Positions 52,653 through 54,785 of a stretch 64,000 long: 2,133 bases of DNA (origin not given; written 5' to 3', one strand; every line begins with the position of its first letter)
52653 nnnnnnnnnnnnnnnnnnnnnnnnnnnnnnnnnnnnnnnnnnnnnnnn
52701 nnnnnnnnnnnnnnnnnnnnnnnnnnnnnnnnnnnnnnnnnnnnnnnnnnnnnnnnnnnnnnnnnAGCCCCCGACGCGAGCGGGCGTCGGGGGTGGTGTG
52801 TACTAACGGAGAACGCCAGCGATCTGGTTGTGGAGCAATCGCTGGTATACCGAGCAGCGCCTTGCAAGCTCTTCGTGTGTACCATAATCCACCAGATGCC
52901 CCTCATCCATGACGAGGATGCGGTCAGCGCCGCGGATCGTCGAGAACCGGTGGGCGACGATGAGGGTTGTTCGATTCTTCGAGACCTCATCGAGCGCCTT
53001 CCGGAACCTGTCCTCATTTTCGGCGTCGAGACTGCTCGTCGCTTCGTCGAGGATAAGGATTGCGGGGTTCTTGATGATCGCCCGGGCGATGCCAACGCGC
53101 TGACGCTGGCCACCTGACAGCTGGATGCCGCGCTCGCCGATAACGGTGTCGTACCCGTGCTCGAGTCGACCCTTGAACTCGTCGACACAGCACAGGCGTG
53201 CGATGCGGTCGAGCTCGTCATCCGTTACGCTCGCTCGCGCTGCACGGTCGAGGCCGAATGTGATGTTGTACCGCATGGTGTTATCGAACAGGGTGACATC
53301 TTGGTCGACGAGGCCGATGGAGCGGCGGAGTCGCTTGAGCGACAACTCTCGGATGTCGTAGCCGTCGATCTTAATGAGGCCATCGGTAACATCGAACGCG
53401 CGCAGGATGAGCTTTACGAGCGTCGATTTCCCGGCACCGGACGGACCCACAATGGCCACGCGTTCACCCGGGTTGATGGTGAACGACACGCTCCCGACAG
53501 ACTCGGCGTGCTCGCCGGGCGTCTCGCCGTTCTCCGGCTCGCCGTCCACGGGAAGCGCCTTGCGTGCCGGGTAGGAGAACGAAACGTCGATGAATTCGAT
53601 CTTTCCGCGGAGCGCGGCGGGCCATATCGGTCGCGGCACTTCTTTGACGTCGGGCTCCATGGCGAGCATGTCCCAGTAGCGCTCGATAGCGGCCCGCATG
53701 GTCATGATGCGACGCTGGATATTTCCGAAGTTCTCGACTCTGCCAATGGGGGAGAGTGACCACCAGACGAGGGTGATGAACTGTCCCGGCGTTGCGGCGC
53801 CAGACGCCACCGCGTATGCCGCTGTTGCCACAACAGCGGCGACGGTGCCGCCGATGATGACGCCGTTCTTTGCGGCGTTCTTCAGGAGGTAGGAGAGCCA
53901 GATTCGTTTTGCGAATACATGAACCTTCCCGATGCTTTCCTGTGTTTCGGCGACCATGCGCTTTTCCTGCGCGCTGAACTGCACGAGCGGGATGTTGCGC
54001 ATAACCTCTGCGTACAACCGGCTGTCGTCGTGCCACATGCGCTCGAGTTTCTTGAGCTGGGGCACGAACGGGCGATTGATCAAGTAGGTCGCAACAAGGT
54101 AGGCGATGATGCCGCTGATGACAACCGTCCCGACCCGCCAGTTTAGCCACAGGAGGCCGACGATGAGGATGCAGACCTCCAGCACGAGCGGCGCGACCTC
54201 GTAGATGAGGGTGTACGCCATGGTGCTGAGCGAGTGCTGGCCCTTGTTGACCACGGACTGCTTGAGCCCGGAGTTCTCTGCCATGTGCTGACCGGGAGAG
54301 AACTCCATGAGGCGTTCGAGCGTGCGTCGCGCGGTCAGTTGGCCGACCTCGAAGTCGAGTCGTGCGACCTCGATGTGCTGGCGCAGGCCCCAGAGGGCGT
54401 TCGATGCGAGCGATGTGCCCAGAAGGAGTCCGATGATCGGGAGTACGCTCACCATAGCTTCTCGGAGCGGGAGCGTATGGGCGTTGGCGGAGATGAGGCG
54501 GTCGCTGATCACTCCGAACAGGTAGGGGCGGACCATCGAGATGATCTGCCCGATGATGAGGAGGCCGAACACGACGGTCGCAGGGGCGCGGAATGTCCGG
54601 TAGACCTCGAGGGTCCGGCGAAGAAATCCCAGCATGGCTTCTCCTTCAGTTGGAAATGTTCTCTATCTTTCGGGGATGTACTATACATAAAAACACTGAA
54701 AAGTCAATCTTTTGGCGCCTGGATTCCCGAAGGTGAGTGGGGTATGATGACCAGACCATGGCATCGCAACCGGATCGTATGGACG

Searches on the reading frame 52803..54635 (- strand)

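Call 87: search_protein_families(library=pfam, proteins=[window:52803-54635:-], max_evalue=0.00001)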
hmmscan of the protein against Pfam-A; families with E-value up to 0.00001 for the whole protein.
window:52803-54635:- (610 aa): 3 families
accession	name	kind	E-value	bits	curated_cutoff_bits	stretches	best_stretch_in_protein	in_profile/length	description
PF00005.33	ABC_tran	-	5.5e-34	118.1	25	1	382-534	3-137/137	ABC transporter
PF00664.28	ABC_membrane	-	7.9e-09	36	28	1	22-289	4-263/274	ABC transporter transmembrane region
PF02463.25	SMC_N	-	2e-08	34.3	40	1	421-575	111-210/220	RecF/RecN/SMC N terminal domain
